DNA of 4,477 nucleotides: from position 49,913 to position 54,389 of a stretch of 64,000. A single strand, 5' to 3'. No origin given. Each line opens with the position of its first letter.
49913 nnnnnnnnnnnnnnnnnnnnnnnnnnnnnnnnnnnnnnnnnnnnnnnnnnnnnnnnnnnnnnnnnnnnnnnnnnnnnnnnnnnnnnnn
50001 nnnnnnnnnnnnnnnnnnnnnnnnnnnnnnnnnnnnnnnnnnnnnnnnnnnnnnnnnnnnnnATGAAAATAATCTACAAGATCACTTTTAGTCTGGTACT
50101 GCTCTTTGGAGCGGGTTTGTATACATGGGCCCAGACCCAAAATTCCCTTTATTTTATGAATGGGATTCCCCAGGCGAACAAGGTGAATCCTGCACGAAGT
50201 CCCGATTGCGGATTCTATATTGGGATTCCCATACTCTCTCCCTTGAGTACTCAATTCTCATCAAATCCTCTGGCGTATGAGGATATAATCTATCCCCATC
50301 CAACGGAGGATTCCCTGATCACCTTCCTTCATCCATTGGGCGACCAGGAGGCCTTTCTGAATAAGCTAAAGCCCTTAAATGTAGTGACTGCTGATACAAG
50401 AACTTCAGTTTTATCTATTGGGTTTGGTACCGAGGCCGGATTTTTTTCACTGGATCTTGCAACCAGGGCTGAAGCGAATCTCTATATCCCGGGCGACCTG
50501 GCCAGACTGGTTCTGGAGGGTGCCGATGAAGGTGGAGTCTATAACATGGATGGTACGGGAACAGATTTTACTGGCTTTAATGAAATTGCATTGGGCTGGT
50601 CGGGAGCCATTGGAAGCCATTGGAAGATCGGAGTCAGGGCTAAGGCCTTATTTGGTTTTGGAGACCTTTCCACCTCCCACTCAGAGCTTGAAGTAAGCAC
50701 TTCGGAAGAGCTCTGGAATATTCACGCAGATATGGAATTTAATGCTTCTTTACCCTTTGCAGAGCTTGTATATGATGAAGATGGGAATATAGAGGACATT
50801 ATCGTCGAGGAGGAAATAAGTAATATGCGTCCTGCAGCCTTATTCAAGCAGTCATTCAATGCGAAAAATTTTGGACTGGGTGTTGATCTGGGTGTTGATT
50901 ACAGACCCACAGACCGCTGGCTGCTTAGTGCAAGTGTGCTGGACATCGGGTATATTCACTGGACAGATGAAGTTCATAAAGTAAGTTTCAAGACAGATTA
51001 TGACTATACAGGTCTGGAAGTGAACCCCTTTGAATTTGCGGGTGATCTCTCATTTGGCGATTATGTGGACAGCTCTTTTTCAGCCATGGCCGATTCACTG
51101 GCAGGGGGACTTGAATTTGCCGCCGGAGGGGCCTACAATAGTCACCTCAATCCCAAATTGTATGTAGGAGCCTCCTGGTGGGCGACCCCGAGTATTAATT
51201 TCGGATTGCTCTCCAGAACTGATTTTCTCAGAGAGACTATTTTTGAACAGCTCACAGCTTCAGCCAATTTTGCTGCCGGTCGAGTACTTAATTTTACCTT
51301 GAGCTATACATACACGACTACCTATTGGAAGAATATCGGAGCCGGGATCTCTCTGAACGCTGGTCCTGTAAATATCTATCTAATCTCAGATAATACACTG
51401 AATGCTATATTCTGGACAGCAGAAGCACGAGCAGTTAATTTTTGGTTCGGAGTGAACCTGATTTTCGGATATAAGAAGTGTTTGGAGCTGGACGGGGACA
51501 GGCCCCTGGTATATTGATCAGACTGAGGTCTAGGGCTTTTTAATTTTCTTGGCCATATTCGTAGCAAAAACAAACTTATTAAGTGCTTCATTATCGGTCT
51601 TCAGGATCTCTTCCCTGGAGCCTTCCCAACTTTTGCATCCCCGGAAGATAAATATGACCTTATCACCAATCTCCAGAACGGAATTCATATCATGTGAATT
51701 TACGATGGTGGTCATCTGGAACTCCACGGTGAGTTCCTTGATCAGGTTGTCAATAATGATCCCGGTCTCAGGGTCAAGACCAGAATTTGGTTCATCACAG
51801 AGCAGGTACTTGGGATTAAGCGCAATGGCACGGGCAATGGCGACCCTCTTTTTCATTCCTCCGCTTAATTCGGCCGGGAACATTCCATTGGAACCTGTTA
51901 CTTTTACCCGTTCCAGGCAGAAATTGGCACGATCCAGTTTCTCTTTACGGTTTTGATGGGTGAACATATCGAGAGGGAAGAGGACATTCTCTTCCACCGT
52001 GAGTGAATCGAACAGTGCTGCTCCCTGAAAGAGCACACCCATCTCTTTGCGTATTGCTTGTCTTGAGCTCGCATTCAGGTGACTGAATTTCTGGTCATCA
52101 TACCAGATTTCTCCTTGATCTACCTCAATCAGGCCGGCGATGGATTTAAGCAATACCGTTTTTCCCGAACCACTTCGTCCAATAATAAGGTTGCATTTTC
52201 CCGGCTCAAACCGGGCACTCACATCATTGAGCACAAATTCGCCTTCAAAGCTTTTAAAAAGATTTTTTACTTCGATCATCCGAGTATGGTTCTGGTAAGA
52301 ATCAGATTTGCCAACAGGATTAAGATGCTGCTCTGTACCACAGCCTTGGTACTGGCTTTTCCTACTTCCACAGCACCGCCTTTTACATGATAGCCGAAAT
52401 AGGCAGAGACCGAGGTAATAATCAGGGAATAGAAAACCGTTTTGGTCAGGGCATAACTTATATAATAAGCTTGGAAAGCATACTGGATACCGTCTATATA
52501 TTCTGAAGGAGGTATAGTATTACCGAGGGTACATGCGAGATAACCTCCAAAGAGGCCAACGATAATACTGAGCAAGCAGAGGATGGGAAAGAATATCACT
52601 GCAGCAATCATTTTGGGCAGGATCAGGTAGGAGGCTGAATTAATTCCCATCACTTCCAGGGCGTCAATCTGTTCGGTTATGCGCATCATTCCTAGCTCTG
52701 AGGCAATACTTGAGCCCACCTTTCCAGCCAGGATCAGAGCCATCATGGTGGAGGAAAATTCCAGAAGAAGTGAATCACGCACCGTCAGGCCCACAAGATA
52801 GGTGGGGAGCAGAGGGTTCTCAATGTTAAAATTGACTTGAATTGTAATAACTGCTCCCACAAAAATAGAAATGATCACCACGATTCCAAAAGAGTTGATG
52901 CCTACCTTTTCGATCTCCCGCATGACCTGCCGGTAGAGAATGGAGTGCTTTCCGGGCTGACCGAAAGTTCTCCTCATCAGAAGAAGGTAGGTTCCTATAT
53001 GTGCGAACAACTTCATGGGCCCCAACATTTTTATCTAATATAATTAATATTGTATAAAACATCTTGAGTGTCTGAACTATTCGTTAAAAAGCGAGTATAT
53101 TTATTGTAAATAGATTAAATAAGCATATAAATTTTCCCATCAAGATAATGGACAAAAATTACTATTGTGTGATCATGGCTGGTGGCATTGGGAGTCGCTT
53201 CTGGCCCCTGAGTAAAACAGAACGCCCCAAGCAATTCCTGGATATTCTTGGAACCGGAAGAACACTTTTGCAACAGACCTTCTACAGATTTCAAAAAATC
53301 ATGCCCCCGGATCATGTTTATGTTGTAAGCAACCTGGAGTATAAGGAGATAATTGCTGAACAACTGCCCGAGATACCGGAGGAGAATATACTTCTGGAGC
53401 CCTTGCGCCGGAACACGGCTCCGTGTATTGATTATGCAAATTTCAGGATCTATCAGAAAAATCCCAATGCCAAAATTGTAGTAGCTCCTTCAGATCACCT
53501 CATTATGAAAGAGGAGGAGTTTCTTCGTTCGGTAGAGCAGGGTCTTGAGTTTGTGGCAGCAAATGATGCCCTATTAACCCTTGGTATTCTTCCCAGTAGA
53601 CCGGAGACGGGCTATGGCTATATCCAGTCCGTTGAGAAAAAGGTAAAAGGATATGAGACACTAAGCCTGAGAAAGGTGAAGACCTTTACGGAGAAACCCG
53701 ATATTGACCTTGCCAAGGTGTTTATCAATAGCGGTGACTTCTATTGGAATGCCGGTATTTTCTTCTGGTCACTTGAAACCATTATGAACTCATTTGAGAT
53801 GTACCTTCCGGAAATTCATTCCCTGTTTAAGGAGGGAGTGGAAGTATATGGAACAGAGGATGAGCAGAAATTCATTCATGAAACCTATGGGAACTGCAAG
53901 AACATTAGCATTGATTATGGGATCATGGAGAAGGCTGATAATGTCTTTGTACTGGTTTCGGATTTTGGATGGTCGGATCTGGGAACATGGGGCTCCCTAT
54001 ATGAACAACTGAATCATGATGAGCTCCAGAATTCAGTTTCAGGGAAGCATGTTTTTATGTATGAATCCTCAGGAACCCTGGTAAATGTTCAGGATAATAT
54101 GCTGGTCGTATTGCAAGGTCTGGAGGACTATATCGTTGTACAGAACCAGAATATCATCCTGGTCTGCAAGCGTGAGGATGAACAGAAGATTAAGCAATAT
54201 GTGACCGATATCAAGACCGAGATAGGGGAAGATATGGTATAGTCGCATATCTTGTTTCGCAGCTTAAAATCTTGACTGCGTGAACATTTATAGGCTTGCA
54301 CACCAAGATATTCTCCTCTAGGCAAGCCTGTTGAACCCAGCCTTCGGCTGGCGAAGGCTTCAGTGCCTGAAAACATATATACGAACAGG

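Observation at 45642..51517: Translationally coupled three-gene envelope operon of unknown function (TM-anchored FG-GAP-like propeller protein, lipoprotein, PorP/SprF-like outer-membrane barrel)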

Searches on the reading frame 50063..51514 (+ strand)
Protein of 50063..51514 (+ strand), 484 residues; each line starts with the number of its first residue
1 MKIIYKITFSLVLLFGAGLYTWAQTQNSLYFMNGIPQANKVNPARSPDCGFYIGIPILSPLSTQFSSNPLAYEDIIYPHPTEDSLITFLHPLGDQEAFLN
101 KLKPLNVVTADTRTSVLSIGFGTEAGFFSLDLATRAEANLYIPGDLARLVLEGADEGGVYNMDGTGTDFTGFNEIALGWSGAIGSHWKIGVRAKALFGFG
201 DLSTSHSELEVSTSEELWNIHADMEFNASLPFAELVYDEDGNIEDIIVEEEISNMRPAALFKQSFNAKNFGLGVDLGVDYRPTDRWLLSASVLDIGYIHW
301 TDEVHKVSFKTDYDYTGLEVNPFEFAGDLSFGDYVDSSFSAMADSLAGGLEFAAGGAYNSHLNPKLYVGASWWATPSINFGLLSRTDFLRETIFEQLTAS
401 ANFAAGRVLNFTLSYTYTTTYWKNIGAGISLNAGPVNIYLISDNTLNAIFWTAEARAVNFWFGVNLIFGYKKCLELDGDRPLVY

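Call 3: search_protein_families(library=pfam, proteins=[window:50063-51514:+], max_evalue=1)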
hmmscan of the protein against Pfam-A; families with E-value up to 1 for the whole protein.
window:50063-51514:+ (484 aa): 1 family
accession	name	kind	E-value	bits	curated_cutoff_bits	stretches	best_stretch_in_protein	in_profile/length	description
PF18990.6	DUF5723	-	1.2e-86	292.2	26.8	1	43-443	1-376/376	Family of unknown function (DUF5723)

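Call 4: search_protein_families(library=ncbifam, proteins=[window:50063-51514:+], max_evalue=1)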
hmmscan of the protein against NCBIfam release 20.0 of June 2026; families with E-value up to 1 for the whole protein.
window:50063-51514:+ (484 aa): 1 family
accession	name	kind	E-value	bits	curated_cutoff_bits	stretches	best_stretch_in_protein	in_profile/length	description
NF053685.1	BamG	equivalog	0.086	11.9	250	0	154-207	120-169/397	BamG family beta-barrel-assembly machinery protein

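Call 17: find_homologous_proteins(query=window:50063-51514:+)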
Query window:50063-51514:+ (484 aa): 227 proteins with E <= 0.001 among 8000 candidates; the best 120 are listed.
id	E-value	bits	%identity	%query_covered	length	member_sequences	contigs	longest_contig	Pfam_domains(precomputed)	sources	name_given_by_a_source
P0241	0.0e+0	1079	97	100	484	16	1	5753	PF18990.7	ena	-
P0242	5.2e-294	993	88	100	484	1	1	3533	PF18990.7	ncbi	-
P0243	8.5e-293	989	88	100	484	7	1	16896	PF18990.7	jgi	-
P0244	5.8e-292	987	88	100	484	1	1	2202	PF18990.7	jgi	jgi:hypothetical protein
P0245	2.7e-291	985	87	100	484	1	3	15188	PF18990.7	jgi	-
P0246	9.1e-288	973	86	100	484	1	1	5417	PF18990.7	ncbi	-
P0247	7.3e-286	967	86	100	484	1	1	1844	PF18990.7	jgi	-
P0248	1.1e-285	966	86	100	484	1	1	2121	PF18990.7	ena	-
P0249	1.0e-284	963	86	100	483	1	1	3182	PF18990.7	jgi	-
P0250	1.0e-283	960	85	100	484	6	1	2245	PF18990.7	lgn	-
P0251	1.2e-282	956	85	100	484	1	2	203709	PF18990.7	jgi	-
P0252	1.3e-282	956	84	100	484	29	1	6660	PF18990.7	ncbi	-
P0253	9.0e-274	927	82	100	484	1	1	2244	PF18990.7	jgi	-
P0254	1.9e-273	926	81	100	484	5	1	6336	PF18990.7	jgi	-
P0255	2.6e-273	925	82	100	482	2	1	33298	PF18990.7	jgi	jgi:hypothetical protein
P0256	3.2e-272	922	81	100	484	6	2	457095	PF18990.7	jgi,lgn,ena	-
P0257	4.0e-272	921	81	100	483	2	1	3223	PF18990.7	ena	-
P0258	8.1e-271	917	82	100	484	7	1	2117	PF18990.7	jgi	-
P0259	4.2e-270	915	81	100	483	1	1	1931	PF18990.7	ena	-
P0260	9.0e-269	910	80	100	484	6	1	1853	PF18990.7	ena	-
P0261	2.0e-267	906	80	100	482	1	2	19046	PF18990.7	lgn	-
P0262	3.8e-267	905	79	100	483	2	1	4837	PF18990.7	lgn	-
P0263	2.5e-266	902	80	100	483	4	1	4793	PF18990.7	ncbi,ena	-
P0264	1.3e-265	900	80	100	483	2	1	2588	PF18990.7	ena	-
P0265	3.0e-264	895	80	100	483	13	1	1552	PF18990.7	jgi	-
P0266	3.5e-264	895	81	100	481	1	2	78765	PF18990.7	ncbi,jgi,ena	-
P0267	8.4e-264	894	81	100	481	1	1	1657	PF18990.7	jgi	-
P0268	7.0e-263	891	80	100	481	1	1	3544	PF18990.7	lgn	-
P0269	7.2e-262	887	77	100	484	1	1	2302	PF18990.7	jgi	jgi:hypothetical protein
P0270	4.7e-261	885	78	100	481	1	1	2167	PF18990.7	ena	-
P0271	8.0e-261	884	77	100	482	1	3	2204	PF18990.7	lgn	-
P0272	3.1e-260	882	79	100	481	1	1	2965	PF18990.7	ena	-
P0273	1.3e-258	877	77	100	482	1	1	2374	PF18990.7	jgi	jgi:hypothetical protein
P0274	1.5e-258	877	76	100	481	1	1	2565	PF18990.7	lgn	-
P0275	4.0e-252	855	75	100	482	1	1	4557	PF18990.7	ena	-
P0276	6.9e-249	845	74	100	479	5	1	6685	PF18990.7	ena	-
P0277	8.1e-248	841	74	100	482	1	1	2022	PF18990.7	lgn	-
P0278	8.7e-244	828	73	100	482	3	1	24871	PF18990.7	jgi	jgi:hypothetical protein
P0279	2.0e-242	823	84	87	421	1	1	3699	PF18990.7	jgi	-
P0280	5.5e-240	815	83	87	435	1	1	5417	PF18990.7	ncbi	-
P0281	2.1e-235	800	70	100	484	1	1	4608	PF18990.7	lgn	-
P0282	2.3e-234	797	71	100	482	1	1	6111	PF18990.7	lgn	-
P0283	3.0e-231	786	68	100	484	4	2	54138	PF18990.7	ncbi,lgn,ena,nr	ncbi:MAG: hypothetical protein KAS82_06280 [Bacteroidales bacterium]|nr:hypothetical protein [Bacter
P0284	3.0e-224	763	65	100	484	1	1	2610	PF18990.7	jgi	jgi:hypothetical protein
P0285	8.1e-222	755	66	100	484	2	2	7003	PF18990.7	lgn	-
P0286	3.3e-220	750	65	100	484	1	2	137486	PF18990.7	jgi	-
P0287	9.0e-217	739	64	100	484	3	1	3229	PF18990.7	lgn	-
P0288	9.5e-217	739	67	95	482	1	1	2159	PF18990.7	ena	-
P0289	3.0e-216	737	62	100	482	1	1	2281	PF18990.7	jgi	jgi:hypothetical protein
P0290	1.9e-215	734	64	100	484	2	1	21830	PF18990.7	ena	-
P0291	2.8e-215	734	64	99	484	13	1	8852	PF18990.7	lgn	-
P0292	5.9e-215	733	64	100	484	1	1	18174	PF18990.7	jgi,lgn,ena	-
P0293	1.5e-214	731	65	97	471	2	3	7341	PF18990.7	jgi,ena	-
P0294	6.1e-214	729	64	100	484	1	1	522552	PF18990.7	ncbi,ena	-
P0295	1.6e-211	721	66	95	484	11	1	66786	PF18990.7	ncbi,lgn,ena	-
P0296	2.1e-210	718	62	100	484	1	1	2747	PF18990.7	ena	-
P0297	3.2e-209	714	64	95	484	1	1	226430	PF18990.7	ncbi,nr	ncbi:MAG: DUF5723 family protein [Bacteroidales bacterium]|nr:DUF5723 family protein [Bacteroidales 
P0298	5.2e-209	713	62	100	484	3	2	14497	PF18990.7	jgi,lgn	-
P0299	7.5e-207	706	64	95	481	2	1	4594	PF18990.7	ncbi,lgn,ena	-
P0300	1.0e-206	706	63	100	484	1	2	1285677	PF18990.7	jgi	jgi:Family of unknown function (DUF5723)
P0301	8.7e-205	699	61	100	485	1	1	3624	PF18990.7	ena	-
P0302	1.7e-204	698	61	99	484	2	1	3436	PF18990.7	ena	-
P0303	4.2e-203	694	61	100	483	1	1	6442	PF18990.7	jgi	jgi:hypothetical protein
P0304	7.4e-203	693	62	100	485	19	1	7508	PF18990.7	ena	-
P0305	1.9e-201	688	61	100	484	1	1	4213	PF18990.7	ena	-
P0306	2.4e-200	685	61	100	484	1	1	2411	PF18990.7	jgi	-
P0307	2.7e-199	681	59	100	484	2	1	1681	PF18990.7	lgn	-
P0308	3.5e-199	681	59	100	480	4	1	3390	PF18990.7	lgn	-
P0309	2.1e-198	678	60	100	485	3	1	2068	PF18990.7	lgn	-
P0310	7.5e-198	676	59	100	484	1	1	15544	PF18990.7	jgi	jgi:hypothetical protein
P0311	5.9e-197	673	60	100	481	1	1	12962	PF18990.7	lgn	-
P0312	1.0e-196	673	60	95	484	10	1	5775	PF18990.7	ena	-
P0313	1.2e-196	672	60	100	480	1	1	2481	PF18990.7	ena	-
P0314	1.9e-195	668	59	100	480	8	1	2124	PF18990.7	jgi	jgi:hypothetical protein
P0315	2.1e-195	668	79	76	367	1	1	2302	PF18990.7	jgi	jgi:hypothetical protein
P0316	2.2e-195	668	59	100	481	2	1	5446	PF18990.7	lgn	-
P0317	9.9e-195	666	60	99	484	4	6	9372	PF18990.7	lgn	-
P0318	7.6e-194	663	59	100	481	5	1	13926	PF18990.7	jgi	-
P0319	5.5e-192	657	60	95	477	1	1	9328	PF18990.7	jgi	jgi:hypothetical protein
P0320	6.5e-192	657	58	100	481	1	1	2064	PF18990.7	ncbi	-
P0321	7.9e-192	656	58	100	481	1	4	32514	PF18990.7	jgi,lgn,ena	-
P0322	1.1e-190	653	58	100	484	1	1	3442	PF18990.7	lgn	-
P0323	3.5e-190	651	59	100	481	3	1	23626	PF18990.7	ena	-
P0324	1.1e-189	649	59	99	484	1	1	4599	PF18990.7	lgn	-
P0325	2.1e-189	648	57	100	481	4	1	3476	PF18990.7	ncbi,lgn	-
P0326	2.8e-189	648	58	100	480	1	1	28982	PF18990.7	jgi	-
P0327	2.9e-189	648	57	100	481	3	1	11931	PF18990.7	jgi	-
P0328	7.8e-189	647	58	100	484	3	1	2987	PF18990.7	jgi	jgi:hypothetical protein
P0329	1.3e-188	646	58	100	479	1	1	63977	PF18990.7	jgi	-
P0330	5.1e-188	644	56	100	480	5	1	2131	PF18990.7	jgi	jgi:hypothetical protein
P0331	6.6e-187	640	59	95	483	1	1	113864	PF18990.7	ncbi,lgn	ncbi:MAG: DUF5723 family protein [Bacteroidota bacterium]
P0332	6.8e-187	640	56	100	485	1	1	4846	PF18990.7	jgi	-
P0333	2.3e-186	638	58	96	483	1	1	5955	PF18990.7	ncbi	-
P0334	1.1e-185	636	56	100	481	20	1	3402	PF18990.7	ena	-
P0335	1.6e-185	636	58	99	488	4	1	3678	PF18990.7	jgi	jgi:hypothetical protein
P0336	1.9e-185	635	56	99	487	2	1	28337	PF18990.7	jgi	-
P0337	4.1e-185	634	57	100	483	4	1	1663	PF18990.7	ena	-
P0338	9.4e-185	633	57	100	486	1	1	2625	PF18990.7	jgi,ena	-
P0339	1.5e-184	632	57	100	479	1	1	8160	PF18990.7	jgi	-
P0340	1.5e-184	632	56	100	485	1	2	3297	PF18990.7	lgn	-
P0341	1.6e-184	632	55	100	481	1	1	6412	PF18990.7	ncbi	-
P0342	7.1e-184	630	57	100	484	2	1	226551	PF18990.7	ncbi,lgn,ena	-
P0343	1.4e-183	629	57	100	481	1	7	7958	PF18990.7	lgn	-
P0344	1.4e-183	629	57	100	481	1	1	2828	PF18990.7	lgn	-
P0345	2.0e-183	629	56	100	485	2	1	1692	PF18990.7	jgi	jgi:hypothetical protein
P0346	3.1e-183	628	55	100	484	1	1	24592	PF18990.7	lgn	-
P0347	3.3e-183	628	57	100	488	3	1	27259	PF18990.7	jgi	-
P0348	4.8e-183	627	55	100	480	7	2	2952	PF18990.7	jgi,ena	-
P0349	7.0e-183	627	60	94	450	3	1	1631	PF18990.7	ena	-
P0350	9.7e-183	626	57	100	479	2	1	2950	PF18990.7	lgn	-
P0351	1.0e-182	626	55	100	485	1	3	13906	PF18990.7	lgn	-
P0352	1.4e-182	626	57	100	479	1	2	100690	PF18990.7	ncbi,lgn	ncbi:MAG: DUF5723 family protein [Bacteroidota bacterium]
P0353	4.2e-182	624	55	100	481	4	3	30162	PF18990.7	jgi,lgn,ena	-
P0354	6.3e-182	624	56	99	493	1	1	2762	PF18990.7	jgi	jgi:hypothetical protein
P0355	6.9e-182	624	56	100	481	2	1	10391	PF18990.7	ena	-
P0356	8.1e-182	623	55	100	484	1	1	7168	PF18990.7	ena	-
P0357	3.1e-181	621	55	100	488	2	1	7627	PF18990.7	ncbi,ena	-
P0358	3.7e-181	621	59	96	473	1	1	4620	PF18990.7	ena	-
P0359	9.4e-181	620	57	95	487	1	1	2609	PF18990.7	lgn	-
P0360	1.1e-180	620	55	99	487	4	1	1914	PF18990.7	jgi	jgi:hypothetical protein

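Call 31: search_solved_structures(query=A2, max_evalue=10)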
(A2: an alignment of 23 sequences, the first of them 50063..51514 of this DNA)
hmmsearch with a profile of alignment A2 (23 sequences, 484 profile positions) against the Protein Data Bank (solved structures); distinct sequences matched with E-value up to 10: 0.

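Call 83: search_solved_structures(query=A6, max_evalue=10, show_alignments=2)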
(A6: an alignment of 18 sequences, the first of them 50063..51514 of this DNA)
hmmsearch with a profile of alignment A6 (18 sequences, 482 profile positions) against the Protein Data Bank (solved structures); distinct sequences matched with E-value up to 10: 3.
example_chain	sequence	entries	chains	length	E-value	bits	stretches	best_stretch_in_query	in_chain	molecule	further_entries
2go9_A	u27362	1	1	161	0.39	12.5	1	71-157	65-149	U4/U6 snRNA-associated splicing factor PRP24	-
2ghp_A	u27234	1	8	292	1.4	10.7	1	71-157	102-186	U4/U6 snRNA-associated splicing factor PRP24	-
2kh9_A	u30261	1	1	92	1.4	10.7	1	90-157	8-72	U4/U6 snRNA-associated-splicing factor PRP24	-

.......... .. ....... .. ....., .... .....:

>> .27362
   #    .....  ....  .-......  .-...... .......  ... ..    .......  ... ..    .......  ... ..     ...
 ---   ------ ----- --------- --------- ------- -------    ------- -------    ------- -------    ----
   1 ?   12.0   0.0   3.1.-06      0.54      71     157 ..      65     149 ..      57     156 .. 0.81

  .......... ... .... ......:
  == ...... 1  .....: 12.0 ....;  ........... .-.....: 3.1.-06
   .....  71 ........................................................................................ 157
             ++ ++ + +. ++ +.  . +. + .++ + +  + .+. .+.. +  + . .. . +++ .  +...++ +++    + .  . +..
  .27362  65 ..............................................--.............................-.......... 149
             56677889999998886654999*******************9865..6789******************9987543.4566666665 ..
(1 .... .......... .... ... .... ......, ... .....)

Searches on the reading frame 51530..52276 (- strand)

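Call 66: search_protein_families(library=ncbifam, proteins=[window:51530-52276:-], max_evalue=0.00001)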
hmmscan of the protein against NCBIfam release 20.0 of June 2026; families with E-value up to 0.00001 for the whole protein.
window:51530-52276:- (248 aa): 181 families (the best 25 are shown)
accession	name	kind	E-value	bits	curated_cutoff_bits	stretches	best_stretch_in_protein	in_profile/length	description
NF008809.0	PRK11831.1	equivalog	6.9e-46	156.7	441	1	4-235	12-243/270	phospholipid ABC transporter ATP-binding protein MlaF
NF007027.0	PRK09493.1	equivalog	5.2e-45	153.7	379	1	1-235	2-235/240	glutamine ABC transporter ATP-binding protein GlnQ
TIGR03265.1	PhnT2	equivalog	8.7e-45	153.5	457.7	1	2-242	6-241/353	putative 2-aminoethylphosphonate ABC transporter ATP-binding protein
TIGR04521.1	ECF_ATPase_2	equivalog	1.3e-43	149.1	330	1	15-237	20-244/279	energy-coupling factor transporter ATPase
TIGR02315.1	ABC_phnC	equivalog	1.8e-43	148.7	266.1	1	1-225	2-234/243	phosphonate ABC transporter ATP-binding protein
TIGR00968.1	3a0106s01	subfamily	1.1e-42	146.2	342.75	1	1-229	1-223/237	sulfate ABC transporter ATP-binding protein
TIGR02982.1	heterocyst_DevA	subfamily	1.2e-42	146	295.8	1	14-213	19-217/220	ABC exporter ATP-binding subunit, DevA family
NF040933.2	ABC_arch_GlcV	equivalog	1.6e-41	142.4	450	1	1-228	3-233/357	glucose ABC transporter ATP-binding protein GlcV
NF008105.0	PRK10851.1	equivalog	3e-41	141.3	502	1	1-227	3-227/362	sulfate/thiosulfate ABC transporter ATP-binding protein CysA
TIGR03608.1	L_ocin_972_ABC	subfamily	7.7e-41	139.8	254.85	1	3-210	1-206/206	putative bacteriocin export ABC transporter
NF008428.0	PRK11264.1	equivalog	2.8e-40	138.1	406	1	1-227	4-234/250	L-cystine ABC transporter ATP-binding protein TcyN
TIGR01186.1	proV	subfamily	2.1e-39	135.7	326.6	1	15-243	8-237/363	betaine/proline/choline family ABC transporter ATP-binding protein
NF006987.0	PRK09452.1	equivalog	4.1e-39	134.3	482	1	1-241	18-253/378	spermidine/putrescine ABC transporter ATP-binding protein PotA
TIGR03005.1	ectoine_ehuA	equivalog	5e-39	134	345.4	1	1-230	1-240/252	ectoine/hydroxyectoine ABC transporter ATP-binding protein EhuA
TIGR04520.1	ECF_ATPase_1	equivalog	5.6e-39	134.2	315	1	1-245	1-243/269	energy-coupling factor transporter ATPase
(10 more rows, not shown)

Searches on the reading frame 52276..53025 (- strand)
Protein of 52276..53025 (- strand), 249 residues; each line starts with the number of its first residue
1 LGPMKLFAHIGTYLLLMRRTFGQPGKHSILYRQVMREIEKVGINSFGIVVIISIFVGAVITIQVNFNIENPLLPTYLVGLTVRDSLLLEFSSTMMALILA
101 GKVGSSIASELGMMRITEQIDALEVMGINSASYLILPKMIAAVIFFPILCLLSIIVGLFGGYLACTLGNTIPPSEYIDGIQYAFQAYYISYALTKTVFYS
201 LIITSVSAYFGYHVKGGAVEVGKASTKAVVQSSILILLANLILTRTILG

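Call 66: search_protein_families(library=ncbifam, proteins=[window:52276-53025:-], max_evalue=0.00001)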
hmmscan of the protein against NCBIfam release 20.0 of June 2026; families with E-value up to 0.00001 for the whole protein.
window:52276-53025:- (249 aa): 2 families
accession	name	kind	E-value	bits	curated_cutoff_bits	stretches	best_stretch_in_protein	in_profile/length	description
TIGR00056.1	TIGR00056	subfamily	6.9e-52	176.7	212.2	1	24-247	36-256/260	MlaE family lipid ABC transporter permease subunit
NF033619.1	perm_MlaE_1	exception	3.5e-40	138.2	315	1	5-247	9-251/253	lipid asymmetry maintenance ABC transporter permease subunit MlaE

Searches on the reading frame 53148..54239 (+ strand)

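Call 66: search_protein_families(library=ncbifam, proteins=[window:53148-54239:+], max_evalue=0.00001)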
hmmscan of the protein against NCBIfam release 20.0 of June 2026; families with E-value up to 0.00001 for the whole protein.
window:53148-54239:+ (364 aa): 4 families
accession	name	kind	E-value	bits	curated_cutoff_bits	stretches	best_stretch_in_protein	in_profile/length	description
TIGR01479.1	GMP_PMI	equivalog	4.9e-85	286.1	372.95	1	7-358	3-348/467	mannose-1-phosphate guanylyltransferase/mannose-6-phosphate isomerase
NF012004.0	PRK15460.1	equivalog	1.5e-67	228.3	859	1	3-358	4-358/478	mannose-1-phosphate guanyltransferase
TIGR03992.1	Arch_glmU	subfamily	2.4e-06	26.7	292.1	1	6-206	2-174/393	bifunctional sugar-1-phosphate nucleotidylyltransferase/acetyltransferase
NF001186.0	PRK00155.2-3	equivalog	3e-06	26.8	253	0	3-69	3-63/224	2-C-methyl-D-erythritol 4-phosphate cytidylyltransferase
